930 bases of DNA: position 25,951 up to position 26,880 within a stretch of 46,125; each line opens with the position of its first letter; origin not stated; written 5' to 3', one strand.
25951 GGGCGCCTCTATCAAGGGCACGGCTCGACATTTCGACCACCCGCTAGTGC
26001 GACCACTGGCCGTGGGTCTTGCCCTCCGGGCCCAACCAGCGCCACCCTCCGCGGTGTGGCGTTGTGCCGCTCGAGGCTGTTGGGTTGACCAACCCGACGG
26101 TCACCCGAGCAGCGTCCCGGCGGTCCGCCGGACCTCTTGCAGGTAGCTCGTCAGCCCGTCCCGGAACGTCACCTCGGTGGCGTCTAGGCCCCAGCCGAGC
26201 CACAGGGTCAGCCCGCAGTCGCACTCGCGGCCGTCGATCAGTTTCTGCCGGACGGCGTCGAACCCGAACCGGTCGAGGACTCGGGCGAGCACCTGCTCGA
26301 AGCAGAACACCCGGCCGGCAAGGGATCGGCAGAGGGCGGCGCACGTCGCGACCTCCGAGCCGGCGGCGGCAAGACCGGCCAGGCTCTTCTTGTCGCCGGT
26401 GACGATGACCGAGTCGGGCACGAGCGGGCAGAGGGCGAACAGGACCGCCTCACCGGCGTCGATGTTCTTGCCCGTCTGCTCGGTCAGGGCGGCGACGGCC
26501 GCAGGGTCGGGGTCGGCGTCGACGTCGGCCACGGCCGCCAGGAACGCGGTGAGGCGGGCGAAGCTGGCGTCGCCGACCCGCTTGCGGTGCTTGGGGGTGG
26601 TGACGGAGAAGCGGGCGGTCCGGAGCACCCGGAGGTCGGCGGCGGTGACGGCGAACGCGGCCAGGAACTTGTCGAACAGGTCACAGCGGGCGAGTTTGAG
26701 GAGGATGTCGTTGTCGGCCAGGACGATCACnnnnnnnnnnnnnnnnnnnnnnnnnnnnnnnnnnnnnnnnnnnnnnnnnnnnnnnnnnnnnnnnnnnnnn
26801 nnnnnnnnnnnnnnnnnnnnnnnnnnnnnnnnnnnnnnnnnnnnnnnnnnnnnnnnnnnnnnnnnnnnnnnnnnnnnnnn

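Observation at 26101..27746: Overlapping ImmA/IrrE metalloprotease plus PIN-like nuclease gene pair lacking the usual XRE partner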

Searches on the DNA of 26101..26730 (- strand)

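Call 84: search_dna_similar(query=L162:3999-5639:+, collection=ecoli_genomes, mode=distant, max_rows=15)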
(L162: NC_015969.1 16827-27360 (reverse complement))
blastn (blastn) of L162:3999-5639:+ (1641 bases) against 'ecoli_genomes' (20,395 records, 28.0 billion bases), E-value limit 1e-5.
Records with a match: 25; places in all: 25; records where one place covers at least 80% of the query: 13.
Genomes with a match: 25 of 5426; with a place that covers at least 80% of the query: 13. Places per genome that has any: lowest 1, median 1, highest 1. On chromosomes: 25 places; on plasmids: 0.
Best place of each record, by identity: 90-95% 13; 60-80% 12.
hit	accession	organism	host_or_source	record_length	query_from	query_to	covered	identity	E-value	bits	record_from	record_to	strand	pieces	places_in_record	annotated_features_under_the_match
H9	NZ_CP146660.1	Escherichia coli strain MS 57-2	Homo sapiens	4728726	1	1641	100%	93.4%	0e+0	2473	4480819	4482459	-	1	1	ImmA/IrrE family metallo-endopeptidase | hypothetical protein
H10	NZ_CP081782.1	Escherichia coli strain 0H26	-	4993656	1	1641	100%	93.3%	0e+0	2464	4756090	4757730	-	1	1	ImmA/IrrE family metallo-endopeptidase | hypothetical protein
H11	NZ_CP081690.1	Escherichia coli strain 0H25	-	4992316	1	1641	100%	93.3%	0e+0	2464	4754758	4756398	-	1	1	ImmA/IrrE family metallo-endopeptidase | hypothetical protein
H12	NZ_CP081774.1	Escherichia coli strain 0H24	-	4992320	1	1641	100%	93.3%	0e+0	2464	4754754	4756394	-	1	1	ImmA/IrrE family metallo-endopeptidase | hypothetical protein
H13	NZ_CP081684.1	Escherichia coli strain 0H23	-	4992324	1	1641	100%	93.3%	0e+0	2464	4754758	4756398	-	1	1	ImmA/IrrE family metallo-endopeptidase | hypothetical protein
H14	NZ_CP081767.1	Escherichia coli strain 0H18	-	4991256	1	1641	100%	93.3%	0e+0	2464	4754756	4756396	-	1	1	ImmA/IrrE family metallo-endopeptidase | hypothetical protein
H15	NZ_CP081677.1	Escherichia coli strain 0H15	-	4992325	1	1641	100%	93.3%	0e+0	2464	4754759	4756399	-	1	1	ImmA/IrrE family metallo-endopeptidase | hypothetical protein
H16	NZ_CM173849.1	Escherichia coli strain 1332KP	Homo sapiens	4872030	1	1641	100%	93.2%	0e+0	2455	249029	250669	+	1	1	ImmA/IrrE family metallo-endopeptidase | hypothetical protein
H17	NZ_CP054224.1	Escherichia coli strain EcPF16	Homo sapiens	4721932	1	1636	100%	93.2%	0e+0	2446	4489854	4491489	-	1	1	ImmA/IrrE family metallo-endopeptidase | hypothetical protein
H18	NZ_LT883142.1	Escherichia coli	-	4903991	1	1636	100%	93.2%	0e+0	2446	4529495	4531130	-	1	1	ImmA/IrrE family metallo-endopeptidase | hypothetical protein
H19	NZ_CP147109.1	Escherichia coli strain KMi029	river water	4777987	1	1636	100%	93.1%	0e+0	2442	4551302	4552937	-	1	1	ImmA/IrrE family metallo-endopeptidase | hypothetical protein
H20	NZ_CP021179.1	Escherichia coli strain 81009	Homo sapiens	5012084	1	1641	100%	92.8%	0e+0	2428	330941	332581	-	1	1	ImmA/IrrE family metallo-endopeptidase | hypothetical protein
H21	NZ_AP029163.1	Escherichia coli strain KA0011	-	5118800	1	1641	100%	92.8%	0e+0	2428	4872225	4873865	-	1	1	ImmA/IrrE family metallo-endopeptidase | hypothetical protein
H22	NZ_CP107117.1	Escherichia coli strain S13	human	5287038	19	1195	72%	62.5%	4e-15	94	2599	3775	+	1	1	ImmA/IrrE family metallo-endopeptidase | hypothetical protein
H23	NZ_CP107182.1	Escherichia coli strain R4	human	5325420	19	1195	72%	62.5%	4e-15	94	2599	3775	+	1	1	ImmA/IrrE family metallo-endopeptidase | hypothetical protein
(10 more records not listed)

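Call 86: get_annotated_region(hit=H9, flank=9000)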
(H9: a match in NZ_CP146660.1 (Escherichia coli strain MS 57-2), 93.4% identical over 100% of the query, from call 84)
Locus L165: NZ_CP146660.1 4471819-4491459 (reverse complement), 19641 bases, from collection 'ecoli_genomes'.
description: Escherichia coli strain MS 57-2 chromosome, complete genome
organism: Escherichia coli strain MS 57-2 (NCBI taxid 562)
replicon: chromosome; assembly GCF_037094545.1
host: Homo sapiens; source: Ileum; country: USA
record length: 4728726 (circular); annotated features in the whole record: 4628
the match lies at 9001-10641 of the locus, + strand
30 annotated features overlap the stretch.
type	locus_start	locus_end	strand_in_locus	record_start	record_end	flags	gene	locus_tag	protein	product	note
CDS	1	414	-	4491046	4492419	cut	cpxA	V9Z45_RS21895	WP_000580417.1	envelope stress sensor histidine kinase CpxA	-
CDS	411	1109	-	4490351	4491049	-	cpxR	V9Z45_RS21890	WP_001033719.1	envelope stress response regulator transcription factor CpxR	-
CDS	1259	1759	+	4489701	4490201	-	cpxP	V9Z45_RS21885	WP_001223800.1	cell-envelope stress modulator CpxP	-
CDS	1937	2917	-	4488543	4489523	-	-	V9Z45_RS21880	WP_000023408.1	phage integrase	-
CDS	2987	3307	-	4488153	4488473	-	-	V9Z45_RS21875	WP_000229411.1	helix-turn-helix domain-containing protein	-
CDS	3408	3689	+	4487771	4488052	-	-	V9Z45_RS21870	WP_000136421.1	Cox family DNA-binding protein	-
CDS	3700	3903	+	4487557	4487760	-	-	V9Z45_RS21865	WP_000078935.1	hypothetical protein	-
CDS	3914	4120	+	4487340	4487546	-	-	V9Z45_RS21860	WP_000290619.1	DUF4761 family protein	-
CDS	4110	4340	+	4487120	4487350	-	-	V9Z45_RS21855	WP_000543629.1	phage filamentation protein Fil family protein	-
CDS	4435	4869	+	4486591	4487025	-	-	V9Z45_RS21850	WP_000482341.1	tellurite resistance TerB family protein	-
CDS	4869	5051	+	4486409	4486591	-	-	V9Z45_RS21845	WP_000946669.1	DUF3927 family protein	-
CDS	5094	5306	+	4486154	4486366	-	-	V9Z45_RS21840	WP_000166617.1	hypothetical protein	-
CDS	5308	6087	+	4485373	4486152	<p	-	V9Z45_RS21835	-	DNA adenine methylase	incomplete; partial in the middle of a contig; missing C-terminus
CDS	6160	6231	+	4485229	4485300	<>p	-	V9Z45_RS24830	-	hypothetical protein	incomplete; partial in the middle of a contig; missing N-terminus and C-terminus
CDS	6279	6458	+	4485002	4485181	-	-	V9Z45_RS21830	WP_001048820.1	hypothetical protein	-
CDS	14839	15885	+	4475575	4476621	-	-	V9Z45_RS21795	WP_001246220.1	phage major capsid protein, P2 family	-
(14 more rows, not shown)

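Call 87: get_annotated_region(hit=H22, flank=9000)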
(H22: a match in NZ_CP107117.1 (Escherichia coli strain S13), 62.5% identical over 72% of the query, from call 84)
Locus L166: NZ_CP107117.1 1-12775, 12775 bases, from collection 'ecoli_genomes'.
description: Escherichia coli strain S13 chromosome, complete genome
organism: Escherichia coli strain S13 (NCBI taxid 562)
replicon: chromosome; assembly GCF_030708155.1
host: -; source: human; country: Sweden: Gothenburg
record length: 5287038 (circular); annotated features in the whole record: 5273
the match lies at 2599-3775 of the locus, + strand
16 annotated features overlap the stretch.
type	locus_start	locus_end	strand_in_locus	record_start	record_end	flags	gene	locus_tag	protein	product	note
CDS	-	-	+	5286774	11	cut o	-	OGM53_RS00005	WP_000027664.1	DUF5405 family protein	-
CDS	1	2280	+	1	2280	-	-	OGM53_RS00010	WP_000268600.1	replication endonuclease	-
CDS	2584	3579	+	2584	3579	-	-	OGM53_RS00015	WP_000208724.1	ImmA/IrrE family metallo-endopeptidase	-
CDS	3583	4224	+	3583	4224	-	-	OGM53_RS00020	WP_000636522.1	hypothetical protein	-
CDS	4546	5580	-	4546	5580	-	-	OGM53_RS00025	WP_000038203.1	phage portal protein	-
CDS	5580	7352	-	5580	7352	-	-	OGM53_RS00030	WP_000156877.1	terminase ATPase subunit family protein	-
CDS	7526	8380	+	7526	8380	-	-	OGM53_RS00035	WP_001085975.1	GPO family capsid scaffolding protein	-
CDS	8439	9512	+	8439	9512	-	-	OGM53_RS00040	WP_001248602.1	phage major capsid protein, P2 family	-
CDS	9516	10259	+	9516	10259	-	-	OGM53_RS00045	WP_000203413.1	terminase endonuclease subunit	-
CDS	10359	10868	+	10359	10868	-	-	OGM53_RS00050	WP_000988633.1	head completion/stabilization protein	-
CDS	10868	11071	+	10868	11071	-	-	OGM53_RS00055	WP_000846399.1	tail protein X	-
CDS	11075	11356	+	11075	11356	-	-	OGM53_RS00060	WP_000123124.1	phage holin family protein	-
CDS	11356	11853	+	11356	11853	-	-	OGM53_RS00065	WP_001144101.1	glycoside hydrolase family 24 protein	-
CDS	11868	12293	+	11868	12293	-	-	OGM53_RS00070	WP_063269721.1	DNZ54_00345 family protein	-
CDS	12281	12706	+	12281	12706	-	lysB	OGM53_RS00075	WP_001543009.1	Rz-like lysis system protein LysB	The gene for this Rz-like phage lysis system protein may overlap extensively with the gene for the other spanin ...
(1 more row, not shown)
